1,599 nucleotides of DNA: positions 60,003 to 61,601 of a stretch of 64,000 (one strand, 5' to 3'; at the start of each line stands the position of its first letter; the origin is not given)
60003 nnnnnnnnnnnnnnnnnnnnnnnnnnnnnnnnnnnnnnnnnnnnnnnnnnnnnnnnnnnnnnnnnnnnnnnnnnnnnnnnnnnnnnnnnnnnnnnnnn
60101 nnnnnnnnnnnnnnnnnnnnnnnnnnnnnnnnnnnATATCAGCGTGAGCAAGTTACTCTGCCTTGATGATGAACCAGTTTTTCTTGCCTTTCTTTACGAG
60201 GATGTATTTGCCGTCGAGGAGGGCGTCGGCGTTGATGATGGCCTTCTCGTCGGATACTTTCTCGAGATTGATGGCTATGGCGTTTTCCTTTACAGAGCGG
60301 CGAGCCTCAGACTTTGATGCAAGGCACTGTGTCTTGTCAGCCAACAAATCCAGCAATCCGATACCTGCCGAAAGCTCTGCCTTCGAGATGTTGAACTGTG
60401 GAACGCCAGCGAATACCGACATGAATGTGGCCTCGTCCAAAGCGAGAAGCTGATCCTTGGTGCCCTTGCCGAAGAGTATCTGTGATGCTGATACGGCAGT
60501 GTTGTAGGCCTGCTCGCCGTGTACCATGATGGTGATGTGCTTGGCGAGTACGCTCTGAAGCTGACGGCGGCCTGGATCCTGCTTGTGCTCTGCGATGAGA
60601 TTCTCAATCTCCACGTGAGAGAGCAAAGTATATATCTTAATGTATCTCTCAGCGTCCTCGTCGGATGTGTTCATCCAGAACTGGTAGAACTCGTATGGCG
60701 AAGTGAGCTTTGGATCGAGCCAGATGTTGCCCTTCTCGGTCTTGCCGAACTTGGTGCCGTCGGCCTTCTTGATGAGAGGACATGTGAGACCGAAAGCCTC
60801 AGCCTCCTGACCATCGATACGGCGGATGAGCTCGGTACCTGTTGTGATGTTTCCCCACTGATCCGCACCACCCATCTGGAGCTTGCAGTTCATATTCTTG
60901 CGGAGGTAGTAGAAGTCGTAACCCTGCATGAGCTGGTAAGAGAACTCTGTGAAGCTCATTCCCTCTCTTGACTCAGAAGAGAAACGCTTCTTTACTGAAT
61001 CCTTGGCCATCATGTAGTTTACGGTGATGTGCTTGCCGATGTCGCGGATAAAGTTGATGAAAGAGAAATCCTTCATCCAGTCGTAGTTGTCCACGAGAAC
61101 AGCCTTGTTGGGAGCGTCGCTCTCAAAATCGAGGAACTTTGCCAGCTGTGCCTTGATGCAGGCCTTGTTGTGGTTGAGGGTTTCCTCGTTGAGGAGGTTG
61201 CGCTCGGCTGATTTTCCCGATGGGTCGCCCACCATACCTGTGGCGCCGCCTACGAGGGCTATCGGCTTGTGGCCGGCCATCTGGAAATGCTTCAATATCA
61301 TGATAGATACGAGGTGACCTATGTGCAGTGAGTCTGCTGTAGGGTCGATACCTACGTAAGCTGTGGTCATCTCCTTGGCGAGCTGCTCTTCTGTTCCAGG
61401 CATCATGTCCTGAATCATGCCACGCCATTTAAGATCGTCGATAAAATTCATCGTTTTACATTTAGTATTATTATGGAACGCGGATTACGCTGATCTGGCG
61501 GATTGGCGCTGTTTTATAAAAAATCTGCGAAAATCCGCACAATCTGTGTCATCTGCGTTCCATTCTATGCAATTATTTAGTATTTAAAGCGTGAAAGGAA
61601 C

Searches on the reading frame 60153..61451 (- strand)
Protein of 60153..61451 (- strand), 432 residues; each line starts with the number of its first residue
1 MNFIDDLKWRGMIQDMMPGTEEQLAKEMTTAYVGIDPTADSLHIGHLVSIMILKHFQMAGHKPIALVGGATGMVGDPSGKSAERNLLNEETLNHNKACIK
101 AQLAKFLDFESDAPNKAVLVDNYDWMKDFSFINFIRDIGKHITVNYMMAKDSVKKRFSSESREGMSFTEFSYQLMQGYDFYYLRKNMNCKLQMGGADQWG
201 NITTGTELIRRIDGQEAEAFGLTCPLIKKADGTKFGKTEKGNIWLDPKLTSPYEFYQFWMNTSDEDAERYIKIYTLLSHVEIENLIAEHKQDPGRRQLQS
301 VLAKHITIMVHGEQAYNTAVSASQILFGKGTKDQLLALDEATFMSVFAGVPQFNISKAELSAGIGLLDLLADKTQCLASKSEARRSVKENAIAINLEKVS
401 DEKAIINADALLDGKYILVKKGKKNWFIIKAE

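Call 55: search_protein_families(library=pfam, proteins=[window:60153-61451:-], max_evalue=0.00001)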
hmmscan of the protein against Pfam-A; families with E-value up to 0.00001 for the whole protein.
window:60153-61451:- (432 aa): 2 families
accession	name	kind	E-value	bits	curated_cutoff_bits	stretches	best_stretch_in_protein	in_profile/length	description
PF00579.31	tRNA-synt_1b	-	1.9e-85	287.2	21.1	1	27-327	4-291/292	tRNA synthetases class I (W and Y)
PF22421.1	SYY_C-terminal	-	4e-17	62.3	27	1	345-429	4-83/83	Tyrosine--tRNA ligase SYY-like C-terminal domain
